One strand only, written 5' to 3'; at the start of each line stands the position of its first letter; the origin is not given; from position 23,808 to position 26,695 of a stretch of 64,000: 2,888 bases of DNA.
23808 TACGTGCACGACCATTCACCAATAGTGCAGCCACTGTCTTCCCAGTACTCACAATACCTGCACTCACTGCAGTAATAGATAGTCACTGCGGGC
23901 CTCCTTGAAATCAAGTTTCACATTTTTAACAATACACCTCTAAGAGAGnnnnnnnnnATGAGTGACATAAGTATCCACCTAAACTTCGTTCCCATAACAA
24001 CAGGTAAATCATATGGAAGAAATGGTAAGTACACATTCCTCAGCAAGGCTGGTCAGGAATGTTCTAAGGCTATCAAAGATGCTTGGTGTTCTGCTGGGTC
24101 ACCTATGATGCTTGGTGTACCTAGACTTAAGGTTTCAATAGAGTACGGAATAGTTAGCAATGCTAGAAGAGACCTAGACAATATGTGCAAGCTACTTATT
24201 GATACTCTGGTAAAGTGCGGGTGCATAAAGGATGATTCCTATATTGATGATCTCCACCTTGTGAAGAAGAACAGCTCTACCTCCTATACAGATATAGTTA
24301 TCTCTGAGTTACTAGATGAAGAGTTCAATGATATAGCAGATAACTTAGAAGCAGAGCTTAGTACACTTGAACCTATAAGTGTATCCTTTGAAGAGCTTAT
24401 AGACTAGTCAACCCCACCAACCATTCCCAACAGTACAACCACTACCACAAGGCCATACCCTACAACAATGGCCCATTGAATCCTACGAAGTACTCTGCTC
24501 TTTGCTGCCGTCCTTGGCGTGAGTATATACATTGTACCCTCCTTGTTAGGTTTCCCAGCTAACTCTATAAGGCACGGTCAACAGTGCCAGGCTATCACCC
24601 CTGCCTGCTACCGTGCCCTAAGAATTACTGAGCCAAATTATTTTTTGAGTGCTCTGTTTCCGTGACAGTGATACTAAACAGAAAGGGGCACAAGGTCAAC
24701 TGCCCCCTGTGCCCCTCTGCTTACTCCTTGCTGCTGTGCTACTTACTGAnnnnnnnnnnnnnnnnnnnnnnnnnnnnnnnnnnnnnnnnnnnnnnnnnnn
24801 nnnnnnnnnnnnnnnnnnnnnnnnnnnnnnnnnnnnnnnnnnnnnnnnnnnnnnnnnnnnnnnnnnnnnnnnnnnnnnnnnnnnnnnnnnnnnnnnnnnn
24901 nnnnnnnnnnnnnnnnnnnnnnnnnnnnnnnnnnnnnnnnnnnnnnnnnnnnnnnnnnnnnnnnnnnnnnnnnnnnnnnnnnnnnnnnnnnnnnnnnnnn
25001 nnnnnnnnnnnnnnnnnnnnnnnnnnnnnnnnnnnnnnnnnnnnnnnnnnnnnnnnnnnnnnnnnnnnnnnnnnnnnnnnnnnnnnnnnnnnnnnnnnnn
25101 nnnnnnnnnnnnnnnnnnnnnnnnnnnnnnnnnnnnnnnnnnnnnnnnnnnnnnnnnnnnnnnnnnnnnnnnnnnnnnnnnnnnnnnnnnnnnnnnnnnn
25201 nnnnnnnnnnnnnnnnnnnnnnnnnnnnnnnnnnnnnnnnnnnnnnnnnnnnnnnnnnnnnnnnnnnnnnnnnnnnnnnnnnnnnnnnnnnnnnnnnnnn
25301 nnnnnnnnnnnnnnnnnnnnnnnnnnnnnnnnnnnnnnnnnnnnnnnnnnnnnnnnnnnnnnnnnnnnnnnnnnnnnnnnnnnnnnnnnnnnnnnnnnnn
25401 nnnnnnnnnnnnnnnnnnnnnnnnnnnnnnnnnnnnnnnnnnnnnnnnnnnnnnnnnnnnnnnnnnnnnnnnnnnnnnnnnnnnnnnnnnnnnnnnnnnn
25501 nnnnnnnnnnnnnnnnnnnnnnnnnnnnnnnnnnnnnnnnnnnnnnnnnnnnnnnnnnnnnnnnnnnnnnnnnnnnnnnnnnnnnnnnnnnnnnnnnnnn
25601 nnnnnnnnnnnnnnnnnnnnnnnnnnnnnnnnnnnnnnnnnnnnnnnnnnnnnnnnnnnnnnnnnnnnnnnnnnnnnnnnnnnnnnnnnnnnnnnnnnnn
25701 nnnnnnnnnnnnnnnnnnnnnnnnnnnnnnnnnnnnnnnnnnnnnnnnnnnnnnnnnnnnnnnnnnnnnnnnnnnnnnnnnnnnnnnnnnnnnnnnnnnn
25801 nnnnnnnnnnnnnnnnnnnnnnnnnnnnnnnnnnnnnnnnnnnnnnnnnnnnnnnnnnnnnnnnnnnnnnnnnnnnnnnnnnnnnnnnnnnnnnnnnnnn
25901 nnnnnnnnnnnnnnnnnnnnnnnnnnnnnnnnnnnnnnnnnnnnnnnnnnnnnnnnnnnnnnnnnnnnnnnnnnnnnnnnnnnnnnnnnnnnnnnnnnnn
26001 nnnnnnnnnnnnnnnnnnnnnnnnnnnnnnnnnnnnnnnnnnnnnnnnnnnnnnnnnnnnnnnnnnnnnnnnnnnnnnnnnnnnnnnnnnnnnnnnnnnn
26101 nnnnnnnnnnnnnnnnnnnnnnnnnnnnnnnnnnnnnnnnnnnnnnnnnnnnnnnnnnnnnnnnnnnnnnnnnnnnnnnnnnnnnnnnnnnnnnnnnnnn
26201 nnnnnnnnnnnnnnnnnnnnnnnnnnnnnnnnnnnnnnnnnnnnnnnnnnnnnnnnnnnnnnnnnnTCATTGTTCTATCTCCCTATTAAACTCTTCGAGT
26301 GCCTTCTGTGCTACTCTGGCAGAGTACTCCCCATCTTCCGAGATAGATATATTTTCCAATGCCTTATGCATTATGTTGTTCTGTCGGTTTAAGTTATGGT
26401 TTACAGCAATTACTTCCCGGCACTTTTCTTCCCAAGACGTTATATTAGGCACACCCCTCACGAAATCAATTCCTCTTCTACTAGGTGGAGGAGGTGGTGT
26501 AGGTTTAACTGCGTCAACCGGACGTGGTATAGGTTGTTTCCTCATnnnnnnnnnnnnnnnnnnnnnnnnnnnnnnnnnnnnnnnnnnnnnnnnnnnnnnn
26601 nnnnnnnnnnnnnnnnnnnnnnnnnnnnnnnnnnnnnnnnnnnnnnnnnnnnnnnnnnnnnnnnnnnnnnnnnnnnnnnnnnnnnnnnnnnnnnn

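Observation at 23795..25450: Strand-switch locus: lone plus-strand RusA and a GC-rich moron with its own terminator and hairpins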

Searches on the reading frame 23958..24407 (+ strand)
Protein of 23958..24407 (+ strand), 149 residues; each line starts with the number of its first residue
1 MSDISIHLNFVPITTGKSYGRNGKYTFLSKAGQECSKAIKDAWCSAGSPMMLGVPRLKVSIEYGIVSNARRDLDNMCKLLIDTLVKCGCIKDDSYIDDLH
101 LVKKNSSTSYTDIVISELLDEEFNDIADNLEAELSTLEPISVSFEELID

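Call 5: search_protein_families(library=pfam, proteins=[window:23958-24407:+], max_evalue=1)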
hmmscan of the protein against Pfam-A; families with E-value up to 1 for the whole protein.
window:23958-24407:+ (149 aa): 1 family
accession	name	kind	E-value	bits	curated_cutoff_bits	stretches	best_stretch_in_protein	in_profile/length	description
PF05866.16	RusA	-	8.7e-08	33.3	22.8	1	12-115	4-123/124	Endodeoxyribonuclease RusA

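Call 6: search_protein_families(library=phrogs, proteins=[window:23958-24407:+], max_evalue=1)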
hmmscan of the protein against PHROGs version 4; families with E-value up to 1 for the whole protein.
window:23958-24407:+ (149 aa): 8 families
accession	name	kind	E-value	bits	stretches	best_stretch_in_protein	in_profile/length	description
phrog_34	-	DNA, RNA and nucleotide metabolism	2e-14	54.9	1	3-132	74-208/259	RusA-like Holliday junction resolvase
phrog_140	-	DNA, RNA and nucleotide metabolism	1.1e-08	36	1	66-126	117-176/219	RusA-like Holliday junction resolvase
phrog_1532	-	unknown function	4.4e-08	33.7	1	56-105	9-58/80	-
phrog_1682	-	DNA, RNA and nucleotide metabolism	3.4e-07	30.9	1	56-116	76-143/387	RusA-like Holliday junction resolvase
phrog_11894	-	DNA, RNA and nucleotide metabolism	3.8e-06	28.2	1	20-96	20-98/122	RusA-like Holliday junction resolvase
phrog_11573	-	unknown function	7.4e-05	24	1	55-106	44-96/110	-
phrog_6178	-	unknown function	0.029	15.3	0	73-129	4-60/64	-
phrog_29181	-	unknown function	0.23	13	1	111-133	25-47/59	-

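Call 19: find_related_loci(query=window:23958-24407:+, collection=viral_contigs, flank=6000)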
Query window:23958-24407:+ (149 aa) in viral_contigs; peptide patterns used: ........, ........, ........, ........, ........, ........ (x = any residue, [..] = any of these).
10 stretches matched a pattern, but none encodes a relative of the query by tblastn (E <= 1e-3).

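Call 28: find_homologous_proteins(query=window:23958-24407:+, max_evalue=0.00001)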
Query window:23958-24407:+ (149 aa): 1 proteins with E <= 0.00001 among 26 candidates.
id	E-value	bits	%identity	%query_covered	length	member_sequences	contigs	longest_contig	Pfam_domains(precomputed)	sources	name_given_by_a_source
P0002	1.7e-92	325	100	100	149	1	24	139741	PF05866.17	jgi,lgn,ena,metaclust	metaclust:\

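Call 53: search_protein_families(library=ncbifam, proteins=[window:23958-24407:+], max_evalue=1)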
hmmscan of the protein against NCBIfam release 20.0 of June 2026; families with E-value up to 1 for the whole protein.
window:23958-24407:+ (149 aa): 1 family
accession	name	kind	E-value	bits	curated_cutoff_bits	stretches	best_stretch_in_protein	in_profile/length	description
NF007305.1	PRK09786.1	exception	5.6e-08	33.3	200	1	4-117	4-116/120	crossover junction endodeoxyribonuclease RusA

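Call 54: search_protein_families(library=padloc, proteins=[window:23958-24407:+], max_evalue=1)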
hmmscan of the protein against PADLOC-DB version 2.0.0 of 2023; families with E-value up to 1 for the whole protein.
window:23958-24407:+ (149 aa): 0 families

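Call 71: search_solved_structures(query=window:23958-24407:+, max_evalue=0.01, show_alignments=2)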
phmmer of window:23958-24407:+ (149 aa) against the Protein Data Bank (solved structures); distinct sequences matched with E-value up to 0.01: 2.
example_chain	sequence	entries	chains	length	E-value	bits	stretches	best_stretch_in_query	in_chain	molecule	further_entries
1q8r_A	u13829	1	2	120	4.2e-06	30.1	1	5-106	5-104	Crossover junction endodeoxyribonuclease rusA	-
2h8c_A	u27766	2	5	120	2.1e-05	27.8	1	5-106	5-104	Crossover junction endodeoxyribonuclease rusA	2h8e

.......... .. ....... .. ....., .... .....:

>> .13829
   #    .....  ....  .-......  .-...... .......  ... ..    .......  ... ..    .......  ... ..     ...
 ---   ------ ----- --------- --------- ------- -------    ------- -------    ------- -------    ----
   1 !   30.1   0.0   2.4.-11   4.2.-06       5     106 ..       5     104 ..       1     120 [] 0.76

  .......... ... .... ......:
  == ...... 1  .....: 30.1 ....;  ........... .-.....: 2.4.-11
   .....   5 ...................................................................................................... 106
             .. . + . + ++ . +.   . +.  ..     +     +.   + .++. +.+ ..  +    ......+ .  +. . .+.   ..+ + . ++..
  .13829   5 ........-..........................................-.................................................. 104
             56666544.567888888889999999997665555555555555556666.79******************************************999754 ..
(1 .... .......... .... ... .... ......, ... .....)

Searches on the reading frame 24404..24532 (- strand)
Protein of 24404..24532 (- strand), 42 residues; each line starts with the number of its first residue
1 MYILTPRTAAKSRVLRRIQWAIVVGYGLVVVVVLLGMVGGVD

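Call 5: search_protein_families(library=pfam, proteins=[window:24404-24532:-], max_evalue=1)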
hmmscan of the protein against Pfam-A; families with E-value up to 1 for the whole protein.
window:24404-24532:- (42 aa): 0 families

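Call 6: search_protein_families(library=phrogs, proteins=[window:24404-24532:-], max_evalue=1)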
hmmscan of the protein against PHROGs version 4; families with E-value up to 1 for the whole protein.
window:24404-24532:- (42 aa): 1 family
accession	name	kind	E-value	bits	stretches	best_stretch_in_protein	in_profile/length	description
phrog_6168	-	unknown function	0.37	11.6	1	26-42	10-26/65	-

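Call 53: search_protein_families(library=ncbifam, proteins=[window:24404-24532:-], max_evalue=1)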
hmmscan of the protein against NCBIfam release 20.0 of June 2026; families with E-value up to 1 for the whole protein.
window:24404-24532:- (42 aa): 0 families

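Call 54: search_protein_families(library=padloc, proteins=[window:24404-24532:-], max_evalue=1)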
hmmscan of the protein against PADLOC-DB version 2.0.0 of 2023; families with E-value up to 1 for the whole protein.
window:24404-24532:- (42 aa): 0 families

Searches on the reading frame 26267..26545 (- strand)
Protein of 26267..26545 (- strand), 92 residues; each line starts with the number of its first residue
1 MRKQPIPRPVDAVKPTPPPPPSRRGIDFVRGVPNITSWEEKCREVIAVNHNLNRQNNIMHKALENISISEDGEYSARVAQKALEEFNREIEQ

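Call 65: find_encoding_contigs(protein=window:26267-26545:-, flank=4000, max_places=10)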
Protein window:26267-26545:- (92 aa): 23 contigs read that carry it; 1 place shown.
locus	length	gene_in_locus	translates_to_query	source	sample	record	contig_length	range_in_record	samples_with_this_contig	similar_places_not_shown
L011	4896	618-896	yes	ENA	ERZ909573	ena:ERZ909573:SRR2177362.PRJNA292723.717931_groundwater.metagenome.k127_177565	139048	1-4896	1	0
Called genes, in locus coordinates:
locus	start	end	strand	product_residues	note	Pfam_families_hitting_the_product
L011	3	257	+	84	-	?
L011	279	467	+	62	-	-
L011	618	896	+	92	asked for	-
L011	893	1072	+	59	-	-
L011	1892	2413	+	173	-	-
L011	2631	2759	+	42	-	-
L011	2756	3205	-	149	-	PF05866:RusA (weak)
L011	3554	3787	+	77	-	-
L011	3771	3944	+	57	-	-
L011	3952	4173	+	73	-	-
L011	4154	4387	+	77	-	-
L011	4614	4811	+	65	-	-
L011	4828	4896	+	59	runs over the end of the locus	-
